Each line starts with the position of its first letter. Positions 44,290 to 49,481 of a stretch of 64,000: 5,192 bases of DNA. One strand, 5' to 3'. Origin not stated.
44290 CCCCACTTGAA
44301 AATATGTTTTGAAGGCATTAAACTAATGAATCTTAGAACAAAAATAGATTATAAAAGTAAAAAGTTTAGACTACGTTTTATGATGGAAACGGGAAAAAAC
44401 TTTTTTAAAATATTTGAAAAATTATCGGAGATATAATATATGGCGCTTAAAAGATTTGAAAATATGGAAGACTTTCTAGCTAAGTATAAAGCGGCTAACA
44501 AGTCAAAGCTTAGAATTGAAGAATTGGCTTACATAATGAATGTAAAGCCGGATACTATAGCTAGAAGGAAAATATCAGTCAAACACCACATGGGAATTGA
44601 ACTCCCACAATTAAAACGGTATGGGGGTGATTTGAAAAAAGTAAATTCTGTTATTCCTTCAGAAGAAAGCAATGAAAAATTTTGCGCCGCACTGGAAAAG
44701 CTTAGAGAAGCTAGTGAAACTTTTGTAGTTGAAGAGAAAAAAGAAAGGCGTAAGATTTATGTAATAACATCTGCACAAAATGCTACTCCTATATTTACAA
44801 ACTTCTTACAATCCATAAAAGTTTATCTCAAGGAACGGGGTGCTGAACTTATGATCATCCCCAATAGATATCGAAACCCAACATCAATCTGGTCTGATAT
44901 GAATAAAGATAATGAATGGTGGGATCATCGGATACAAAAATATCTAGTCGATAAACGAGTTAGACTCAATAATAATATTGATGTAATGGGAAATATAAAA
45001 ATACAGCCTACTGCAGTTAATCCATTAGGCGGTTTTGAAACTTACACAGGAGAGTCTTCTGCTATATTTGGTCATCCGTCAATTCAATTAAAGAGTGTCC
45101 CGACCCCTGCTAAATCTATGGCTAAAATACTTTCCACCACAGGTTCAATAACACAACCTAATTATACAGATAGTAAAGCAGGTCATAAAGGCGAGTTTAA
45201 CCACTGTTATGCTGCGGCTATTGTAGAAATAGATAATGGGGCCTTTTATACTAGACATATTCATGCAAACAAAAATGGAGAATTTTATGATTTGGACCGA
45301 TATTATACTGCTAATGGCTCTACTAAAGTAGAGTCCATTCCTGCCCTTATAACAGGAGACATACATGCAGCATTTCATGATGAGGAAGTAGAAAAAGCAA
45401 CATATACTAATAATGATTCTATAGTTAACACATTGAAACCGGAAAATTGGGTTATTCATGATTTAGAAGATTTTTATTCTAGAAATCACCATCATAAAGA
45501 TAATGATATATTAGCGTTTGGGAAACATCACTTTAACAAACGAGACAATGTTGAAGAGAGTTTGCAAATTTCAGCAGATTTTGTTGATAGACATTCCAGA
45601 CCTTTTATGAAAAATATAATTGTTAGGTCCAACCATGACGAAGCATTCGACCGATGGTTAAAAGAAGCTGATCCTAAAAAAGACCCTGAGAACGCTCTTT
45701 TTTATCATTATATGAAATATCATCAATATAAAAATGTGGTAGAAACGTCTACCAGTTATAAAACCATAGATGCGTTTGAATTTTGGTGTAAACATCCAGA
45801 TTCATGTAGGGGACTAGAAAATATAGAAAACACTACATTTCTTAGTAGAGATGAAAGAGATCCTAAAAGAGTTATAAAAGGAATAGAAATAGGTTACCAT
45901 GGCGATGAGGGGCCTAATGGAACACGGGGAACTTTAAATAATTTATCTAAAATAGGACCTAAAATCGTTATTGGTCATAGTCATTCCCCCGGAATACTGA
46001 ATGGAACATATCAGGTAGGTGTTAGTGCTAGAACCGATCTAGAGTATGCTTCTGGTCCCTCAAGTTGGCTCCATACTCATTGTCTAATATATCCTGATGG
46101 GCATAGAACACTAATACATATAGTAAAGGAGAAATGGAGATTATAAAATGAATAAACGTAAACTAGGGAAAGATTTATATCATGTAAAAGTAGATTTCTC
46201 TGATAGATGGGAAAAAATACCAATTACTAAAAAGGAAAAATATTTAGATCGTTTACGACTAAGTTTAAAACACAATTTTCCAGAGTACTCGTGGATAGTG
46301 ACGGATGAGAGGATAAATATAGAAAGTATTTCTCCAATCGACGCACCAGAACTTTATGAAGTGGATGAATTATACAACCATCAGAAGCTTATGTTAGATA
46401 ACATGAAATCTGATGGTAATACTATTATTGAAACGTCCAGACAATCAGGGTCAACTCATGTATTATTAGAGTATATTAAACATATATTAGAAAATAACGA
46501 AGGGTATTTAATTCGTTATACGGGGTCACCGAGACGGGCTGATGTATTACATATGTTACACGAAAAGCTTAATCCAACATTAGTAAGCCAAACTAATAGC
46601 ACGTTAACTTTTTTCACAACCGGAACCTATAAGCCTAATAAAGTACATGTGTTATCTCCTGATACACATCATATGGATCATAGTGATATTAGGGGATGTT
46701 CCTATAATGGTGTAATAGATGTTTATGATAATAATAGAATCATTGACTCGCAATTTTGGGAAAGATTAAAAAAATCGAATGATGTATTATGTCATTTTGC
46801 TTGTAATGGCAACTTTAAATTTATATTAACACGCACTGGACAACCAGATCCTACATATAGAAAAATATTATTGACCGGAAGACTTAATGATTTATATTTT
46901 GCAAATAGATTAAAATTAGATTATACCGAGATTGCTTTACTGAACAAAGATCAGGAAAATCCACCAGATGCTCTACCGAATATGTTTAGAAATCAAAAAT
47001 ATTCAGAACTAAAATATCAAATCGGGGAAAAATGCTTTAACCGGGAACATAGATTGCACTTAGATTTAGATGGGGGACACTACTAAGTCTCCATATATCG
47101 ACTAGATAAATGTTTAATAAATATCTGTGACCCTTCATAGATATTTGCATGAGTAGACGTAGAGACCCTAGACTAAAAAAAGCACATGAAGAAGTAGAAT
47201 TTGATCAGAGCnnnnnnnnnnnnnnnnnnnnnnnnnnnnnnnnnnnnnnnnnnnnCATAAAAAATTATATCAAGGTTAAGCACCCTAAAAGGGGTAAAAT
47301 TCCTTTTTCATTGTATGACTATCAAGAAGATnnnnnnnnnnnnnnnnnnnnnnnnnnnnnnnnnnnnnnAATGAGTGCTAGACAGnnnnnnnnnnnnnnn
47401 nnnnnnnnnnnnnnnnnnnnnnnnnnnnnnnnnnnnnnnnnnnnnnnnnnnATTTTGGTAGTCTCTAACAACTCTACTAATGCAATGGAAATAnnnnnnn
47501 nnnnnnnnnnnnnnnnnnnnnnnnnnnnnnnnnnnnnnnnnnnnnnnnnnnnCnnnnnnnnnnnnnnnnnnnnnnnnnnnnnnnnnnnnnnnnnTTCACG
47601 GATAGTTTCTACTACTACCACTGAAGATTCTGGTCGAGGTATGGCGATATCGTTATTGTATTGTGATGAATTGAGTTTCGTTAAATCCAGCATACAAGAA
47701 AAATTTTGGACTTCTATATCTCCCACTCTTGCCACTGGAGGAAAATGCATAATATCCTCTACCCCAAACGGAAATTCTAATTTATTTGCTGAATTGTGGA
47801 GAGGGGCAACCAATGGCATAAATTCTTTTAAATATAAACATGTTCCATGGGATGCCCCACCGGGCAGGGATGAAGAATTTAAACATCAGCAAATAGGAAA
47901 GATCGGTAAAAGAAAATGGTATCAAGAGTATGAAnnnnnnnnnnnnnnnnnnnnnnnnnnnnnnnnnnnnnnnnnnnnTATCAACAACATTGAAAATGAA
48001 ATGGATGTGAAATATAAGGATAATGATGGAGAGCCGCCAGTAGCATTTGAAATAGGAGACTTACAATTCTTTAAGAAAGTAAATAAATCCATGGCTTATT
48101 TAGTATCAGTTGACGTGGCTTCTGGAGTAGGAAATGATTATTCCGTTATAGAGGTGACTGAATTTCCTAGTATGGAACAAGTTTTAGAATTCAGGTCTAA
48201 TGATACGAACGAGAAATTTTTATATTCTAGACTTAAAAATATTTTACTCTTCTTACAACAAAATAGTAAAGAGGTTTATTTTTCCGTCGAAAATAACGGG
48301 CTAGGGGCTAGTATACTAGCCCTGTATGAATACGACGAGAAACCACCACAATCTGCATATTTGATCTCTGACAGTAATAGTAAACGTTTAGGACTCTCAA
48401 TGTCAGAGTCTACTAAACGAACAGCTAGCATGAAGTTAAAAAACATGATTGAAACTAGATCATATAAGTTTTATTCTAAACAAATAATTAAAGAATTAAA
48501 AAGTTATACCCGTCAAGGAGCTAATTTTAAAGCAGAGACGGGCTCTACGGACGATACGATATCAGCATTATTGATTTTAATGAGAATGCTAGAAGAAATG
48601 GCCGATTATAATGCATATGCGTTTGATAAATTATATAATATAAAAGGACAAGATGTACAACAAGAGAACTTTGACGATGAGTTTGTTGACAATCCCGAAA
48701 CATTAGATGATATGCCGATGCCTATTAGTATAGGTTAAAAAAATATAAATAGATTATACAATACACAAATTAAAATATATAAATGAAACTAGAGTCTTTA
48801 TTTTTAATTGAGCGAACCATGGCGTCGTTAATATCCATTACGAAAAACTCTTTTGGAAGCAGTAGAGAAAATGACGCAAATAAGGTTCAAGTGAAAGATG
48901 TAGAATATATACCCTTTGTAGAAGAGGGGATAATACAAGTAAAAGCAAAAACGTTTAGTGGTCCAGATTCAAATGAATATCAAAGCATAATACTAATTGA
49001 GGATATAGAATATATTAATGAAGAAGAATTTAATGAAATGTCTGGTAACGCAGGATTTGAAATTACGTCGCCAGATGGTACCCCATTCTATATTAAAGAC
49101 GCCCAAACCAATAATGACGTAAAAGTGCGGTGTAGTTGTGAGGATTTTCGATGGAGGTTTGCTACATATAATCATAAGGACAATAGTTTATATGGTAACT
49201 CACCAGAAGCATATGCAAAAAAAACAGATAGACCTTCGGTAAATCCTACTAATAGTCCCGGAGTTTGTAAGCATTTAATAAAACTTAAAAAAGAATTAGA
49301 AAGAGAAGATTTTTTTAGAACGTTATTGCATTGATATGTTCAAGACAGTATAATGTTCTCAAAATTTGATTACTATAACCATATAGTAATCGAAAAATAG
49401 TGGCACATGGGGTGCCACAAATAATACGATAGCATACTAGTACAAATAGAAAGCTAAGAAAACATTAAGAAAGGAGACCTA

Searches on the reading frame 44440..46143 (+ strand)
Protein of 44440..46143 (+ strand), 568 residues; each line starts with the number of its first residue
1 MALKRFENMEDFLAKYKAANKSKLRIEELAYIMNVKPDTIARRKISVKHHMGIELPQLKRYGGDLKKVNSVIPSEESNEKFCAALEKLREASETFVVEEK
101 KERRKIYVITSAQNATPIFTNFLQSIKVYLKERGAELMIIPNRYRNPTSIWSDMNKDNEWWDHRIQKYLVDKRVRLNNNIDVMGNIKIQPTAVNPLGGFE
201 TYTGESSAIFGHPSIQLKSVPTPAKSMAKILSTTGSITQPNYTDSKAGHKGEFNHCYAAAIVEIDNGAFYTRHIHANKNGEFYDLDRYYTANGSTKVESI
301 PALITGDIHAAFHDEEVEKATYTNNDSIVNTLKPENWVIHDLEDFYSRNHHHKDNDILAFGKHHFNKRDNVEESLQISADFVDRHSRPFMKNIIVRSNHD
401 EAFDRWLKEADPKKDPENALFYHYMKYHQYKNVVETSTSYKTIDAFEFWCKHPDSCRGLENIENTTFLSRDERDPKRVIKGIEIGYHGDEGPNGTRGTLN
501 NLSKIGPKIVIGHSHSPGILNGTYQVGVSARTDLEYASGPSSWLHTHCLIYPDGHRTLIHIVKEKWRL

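Call 36: search_protein_families(library=pfam, proteins=[window:44440-46143:+], max_evalue=0.01)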
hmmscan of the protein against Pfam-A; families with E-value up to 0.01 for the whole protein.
window:44440-46143:+ (568 aa): 0 families

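Call 37: search_protein_families(library=phrogs, proteins=[window:44440-46143:+], max_evalue=0.01)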
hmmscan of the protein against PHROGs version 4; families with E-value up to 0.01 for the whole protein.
window:44440-46143:+ (568 aa): 1 family
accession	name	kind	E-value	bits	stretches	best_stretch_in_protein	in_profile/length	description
phrog_1745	-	other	1e-158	530.4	1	19-567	11-541/542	DNA transfer protein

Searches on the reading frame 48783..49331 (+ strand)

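Call 36: search_protein_families(library=pfam, proteins=[window:48783-49331:+], max_evalue=0.01)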
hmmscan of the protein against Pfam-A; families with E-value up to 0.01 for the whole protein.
window:48783-49331:+ (183 aa): 0 families

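Call 37: search_protein_families(library=phrogs, proteins=[window:48783-49331:+], max_evalue=0.01)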
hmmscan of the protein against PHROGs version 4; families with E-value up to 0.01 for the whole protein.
window:48783-49331:+ (183 aa): 1 family
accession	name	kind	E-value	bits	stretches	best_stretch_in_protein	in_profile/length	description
phrog_18980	-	unknown function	2.4e-06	28.2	1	109-172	154-213/218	-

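Call 101: search_protein_families(library=pfam, proteins=[window:48783-49331:+], max_evalue=1)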
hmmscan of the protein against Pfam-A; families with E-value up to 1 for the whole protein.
window:48783-49331:+ (183 aa): 1 family
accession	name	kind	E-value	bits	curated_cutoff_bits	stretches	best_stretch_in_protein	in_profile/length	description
PF18669.6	Trp_ring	-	0.067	13.9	27.1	1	28-60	10-42/51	Trimeric autotransporter adhesin Trp ring domain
